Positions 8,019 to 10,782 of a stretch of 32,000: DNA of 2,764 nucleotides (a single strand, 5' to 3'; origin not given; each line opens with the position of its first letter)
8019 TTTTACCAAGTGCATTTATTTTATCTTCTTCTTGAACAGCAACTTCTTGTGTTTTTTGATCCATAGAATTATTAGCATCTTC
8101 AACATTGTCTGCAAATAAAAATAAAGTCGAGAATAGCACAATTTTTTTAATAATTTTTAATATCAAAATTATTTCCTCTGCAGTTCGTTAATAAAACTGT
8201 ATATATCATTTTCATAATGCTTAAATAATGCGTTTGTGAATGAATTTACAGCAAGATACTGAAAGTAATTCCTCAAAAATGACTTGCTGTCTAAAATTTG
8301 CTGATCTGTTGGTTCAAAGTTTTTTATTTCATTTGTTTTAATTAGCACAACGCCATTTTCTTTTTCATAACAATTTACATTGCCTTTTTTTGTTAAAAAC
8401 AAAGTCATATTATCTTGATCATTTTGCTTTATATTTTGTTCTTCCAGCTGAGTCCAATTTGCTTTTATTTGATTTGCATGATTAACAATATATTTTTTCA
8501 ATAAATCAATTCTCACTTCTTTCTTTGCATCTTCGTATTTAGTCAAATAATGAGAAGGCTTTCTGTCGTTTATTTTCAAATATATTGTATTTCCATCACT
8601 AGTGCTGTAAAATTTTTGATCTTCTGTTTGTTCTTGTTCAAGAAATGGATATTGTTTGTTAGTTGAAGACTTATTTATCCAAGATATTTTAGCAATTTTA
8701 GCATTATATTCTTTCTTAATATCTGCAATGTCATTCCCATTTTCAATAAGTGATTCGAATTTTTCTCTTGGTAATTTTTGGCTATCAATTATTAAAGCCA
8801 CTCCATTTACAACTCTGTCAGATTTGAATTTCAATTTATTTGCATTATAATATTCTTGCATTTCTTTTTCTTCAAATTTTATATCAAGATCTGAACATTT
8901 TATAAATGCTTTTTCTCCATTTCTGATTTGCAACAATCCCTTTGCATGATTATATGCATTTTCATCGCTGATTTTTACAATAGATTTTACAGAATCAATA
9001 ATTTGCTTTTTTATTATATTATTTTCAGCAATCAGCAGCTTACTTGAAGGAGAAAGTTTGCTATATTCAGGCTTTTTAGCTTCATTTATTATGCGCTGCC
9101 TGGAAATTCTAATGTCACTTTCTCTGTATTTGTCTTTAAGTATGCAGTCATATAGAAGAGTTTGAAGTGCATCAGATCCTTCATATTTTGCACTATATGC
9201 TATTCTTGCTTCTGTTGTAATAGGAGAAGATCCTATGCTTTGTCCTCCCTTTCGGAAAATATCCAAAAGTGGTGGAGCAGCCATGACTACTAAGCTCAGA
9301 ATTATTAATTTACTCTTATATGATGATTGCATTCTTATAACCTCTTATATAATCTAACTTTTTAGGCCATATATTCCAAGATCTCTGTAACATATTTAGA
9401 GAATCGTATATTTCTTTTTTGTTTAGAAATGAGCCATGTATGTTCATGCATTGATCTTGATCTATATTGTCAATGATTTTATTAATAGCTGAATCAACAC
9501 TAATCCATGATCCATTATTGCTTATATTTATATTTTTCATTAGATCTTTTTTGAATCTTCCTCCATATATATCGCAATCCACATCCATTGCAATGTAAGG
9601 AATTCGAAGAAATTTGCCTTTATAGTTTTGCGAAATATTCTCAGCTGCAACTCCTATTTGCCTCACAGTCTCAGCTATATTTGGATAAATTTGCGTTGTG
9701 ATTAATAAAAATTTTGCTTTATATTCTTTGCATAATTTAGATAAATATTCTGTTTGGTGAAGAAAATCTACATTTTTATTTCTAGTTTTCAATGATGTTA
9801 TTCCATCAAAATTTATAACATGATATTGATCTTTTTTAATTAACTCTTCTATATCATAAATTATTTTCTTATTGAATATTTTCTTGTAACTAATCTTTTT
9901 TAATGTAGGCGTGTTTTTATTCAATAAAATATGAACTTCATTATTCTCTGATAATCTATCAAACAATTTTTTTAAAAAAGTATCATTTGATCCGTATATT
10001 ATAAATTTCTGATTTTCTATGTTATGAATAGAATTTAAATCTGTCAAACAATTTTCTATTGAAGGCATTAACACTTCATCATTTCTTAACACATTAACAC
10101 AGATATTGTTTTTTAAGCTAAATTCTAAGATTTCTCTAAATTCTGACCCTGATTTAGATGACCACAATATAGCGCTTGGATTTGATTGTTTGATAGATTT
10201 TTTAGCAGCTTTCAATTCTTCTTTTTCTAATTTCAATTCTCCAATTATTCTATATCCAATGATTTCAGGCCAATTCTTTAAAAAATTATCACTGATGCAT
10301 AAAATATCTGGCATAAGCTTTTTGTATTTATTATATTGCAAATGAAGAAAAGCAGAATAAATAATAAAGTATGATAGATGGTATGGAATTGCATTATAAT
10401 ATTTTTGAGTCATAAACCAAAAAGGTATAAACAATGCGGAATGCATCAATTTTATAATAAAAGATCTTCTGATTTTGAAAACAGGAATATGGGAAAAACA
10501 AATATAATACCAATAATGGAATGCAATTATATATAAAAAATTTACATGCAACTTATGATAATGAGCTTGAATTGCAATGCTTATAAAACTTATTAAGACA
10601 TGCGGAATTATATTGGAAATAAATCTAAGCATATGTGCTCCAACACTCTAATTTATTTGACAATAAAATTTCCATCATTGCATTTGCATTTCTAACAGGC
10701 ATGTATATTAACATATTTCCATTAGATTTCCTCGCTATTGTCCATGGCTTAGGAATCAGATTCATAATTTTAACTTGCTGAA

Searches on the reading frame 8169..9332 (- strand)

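Call 49: search_protein_families(library=pfam, proteins=[window:8169-9332:-], max_evalue=0.00001)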
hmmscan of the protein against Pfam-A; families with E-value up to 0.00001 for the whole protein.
window:8169-9332:- (387 aa): 0 families

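Call 52: search_protein_families(library=pfam, proteins=[window:8169-9332:-], max_evalue=0.01)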
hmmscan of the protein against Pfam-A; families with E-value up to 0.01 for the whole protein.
window:8169-9332:- (387 aa): 1 family
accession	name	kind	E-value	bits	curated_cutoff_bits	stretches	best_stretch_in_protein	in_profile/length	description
PF13145.12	Rotamase_2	-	0.0014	19.8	27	1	155-270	3-120/121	PPIC-type PPIASE domain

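Call 62: search_protein_families(library=ncbifam, proteins=[window:8169-9329:-], max_evalue=0.1)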
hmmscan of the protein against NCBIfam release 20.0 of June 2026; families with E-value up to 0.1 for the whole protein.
window:8169-9329:- (386 aa): 0 families

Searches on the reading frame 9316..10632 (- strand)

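Call 49: search_protein_families(library=pfam, proteins=[window:9316-10632:-], max_evalue=0.00001)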
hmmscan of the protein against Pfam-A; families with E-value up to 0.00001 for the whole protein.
window:9316-10632:- (438 aa): 0 families

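Call 52: search_protein_families(library=pfam, proteins=[window:9316-10632:-], max_evalue=0.01)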
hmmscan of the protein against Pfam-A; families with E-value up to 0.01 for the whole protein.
window:9316-10632:- (438 aa): 0 families

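Call 62: search_protein_families(library=ncbifam, proteins=[window:9316-10629:-], max_evalue=0.1)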
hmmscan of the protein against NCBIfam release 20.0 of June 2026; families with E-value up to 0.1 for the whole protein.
window:9316-10629:- (437 aa): 2 families
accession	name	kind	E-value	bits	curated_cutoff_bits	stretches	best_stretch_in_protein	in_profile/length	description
TIGR02237.1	recomb_radB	equivalog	0.013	15.4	172.4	1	253-326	82-162/210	DNA repair and recombination protein RadB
NF033694.1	perox_inhi_SPIN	equivalog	0.075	13.4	45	0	228-269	48-89/99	SPIN family peroxidase inhibitor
